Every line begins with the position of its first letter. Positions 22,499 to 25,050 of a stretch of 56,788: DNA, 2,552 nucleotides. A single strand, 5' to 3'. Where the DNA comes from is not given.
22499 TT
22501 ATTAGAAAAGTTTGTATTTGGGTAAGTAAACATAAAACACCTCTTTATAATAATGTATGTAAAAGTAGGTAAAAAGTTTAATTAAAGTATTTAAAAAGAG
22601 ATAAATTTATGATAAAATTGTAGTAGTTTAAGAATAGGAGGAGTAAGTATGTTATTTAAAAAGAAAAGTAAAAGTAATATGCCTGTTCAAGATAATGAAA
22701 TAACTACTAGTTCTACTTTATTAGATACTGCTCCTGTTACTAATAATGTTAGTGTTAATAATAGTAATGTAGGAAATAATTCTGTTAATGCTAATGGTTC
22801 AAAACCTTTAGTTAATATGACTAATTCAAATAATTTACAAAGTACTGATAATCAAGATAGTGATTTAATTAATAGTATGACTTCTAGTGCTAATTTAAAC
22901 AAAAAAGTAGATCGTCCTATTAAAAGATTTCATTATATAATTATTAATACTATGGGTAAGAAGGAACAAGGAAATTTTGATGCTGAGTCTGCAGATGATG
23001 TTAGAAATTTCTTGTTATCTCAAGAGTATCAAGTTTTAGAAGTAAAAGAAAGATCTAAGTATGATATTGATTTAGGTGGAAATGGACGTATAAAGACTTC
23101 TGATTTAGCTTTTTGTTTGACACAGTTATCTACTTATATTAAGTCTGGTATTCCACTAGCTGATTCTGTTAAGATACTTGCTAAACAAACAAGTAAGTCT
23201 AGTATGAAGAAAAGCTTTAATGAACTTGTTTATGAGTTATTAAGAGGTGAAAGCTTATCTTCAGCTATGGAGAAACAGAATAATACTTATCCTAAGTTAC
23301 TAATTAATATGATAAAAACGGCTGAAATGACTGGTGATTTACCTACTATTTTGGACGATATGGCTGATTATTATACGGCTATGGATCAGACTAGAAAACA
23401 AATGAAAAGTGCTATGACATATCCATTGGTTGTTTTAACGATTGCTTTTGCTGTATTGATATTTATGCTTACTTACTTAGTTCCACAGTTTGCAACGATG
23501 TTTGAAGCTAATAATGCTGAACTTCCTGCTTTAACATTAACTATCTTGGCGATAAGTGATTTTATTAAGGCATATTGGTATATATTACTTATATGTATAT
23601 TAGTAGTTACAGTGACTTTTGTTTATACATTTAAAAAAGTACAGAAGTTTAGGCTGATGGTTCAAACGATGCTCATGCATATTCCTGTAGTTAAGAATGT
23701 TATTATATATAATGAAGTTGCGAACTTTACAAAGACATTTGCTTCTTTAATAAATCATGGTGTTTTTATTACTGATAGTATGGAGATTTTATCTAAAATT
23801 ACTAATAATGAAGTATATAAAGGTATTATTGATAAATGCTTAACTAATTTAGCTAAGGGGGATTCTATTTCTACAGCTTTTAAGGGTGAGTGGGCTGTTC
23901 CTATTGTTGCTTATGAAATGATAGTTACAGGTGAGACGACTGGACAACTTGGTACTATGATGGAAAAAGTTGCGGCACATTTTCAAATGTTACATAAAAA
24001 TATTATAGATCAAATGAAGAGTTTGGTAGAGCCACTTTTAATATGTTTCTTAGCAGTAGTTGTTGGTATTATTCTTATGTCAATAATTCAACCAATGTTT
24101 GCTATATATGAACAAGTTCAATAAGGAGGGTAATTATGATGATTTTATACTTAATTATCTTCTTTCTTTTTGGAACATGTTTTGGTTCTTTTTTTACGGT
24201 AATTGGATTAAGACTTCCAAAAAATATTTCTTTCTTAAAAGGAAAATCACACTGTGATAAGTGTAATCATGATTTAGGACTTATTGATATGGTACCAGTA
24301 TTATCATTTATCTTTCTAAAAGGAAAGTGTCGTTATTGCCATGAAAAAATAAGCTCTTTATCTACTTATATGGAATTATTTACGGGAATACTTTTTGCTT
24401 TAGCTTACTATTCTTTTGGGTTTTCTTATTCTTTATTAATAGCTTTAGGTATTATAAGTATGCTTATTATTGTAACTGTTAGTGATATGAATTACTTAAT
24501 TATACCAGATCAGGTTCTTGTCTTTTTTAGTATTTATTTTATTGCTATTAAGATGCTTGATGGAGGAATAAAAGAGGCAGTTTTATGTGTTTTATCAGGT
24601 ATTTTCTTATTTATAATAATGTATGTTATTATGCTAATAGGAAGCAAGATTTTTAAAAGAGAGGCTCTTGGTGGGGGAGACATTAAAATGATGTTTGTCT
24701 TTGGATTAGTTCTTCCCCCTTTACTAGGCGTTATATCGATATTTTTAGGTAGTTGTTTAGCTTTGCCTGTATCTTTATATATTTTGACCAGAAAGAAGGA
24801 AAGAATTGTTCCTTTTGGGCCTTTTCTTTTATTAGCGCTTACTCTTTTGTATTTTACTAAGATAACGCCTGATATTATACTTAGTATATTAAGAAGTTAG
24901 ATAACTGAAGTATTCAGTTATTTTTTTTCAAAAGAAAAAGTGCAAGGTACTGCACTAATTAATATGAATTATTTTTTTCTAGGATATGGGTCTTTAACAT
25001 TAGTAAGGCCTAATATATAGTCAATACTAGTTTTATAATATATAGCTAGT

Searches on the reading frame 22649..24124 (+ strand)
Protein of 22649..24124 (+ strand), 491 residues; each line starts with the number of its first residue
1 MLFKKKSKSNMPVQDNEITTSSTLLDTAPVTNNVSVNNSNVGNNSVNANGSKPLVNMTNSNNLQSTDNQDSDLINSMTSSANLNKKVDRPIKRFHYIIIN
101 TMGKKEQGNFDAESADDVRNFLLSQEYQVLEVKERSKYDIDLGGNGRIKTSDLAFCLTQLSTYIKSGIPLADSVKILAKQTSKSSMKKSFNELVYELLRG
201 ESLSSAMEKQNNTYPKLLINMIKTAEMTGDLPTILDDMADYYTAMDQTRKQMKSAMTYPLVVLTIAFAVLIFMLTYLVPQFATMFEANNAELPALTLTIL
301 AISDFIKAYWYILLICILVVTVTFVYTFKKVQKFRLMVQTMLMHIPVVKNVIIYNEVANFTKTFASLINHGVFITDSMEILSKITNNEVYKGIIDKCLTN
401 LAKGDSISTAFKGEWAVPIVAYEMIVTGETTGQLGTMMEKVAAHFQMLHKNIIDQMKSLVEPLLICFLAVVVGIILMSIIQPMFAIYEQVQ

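Call 46: search_protein_families(library=pfam, proteins=[window:22649-24124:+], max_evalue=0.00001)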
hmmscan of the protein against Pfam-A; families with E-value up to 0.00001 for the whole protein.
window:22649-24124:+ (491 aa): 1 family
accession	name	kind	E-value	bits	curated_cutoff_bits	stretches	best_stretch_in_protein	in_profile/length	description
PF00482.28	T2SSF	-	1.8e-49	167.3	25.2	2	157-279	2-125/125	Type II secretion system (T2SS), protein F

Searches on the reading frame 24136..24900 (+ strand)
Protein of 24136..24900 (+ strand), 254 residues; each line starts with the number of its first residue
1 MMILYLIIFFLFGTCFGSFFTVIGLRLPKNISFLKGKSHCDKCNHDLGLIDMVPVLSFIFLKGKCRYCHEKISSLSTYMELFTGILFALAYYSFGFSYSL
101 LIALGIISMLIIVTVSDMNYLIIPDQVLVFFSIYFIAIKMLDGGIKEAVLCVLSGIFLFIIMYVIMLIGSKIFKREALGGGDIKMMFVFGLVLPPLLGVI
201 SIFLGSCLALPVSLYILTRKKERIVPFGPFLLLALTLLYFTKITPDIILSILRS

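Call 46: search_protein_families(library=pfam, proteins=[window:24136-24900:+], max_evalue=0.00001)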
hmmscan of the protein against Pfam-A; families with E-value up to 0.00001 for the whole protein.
window:24136-24900:+ (254 aa): 2 families
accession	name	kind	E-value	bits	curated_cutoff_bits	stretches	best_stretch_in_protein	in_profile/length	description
PF06750.18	A24_N_bact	-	2.1e-29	101.8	23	1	11-94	1-84/84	Bacterial Peptidase A24 N-terminal domain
PF01478.23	Peptidase_A24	-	4e-12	46.9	26.5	1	106-213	3-103/104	Type IV leader peptidase family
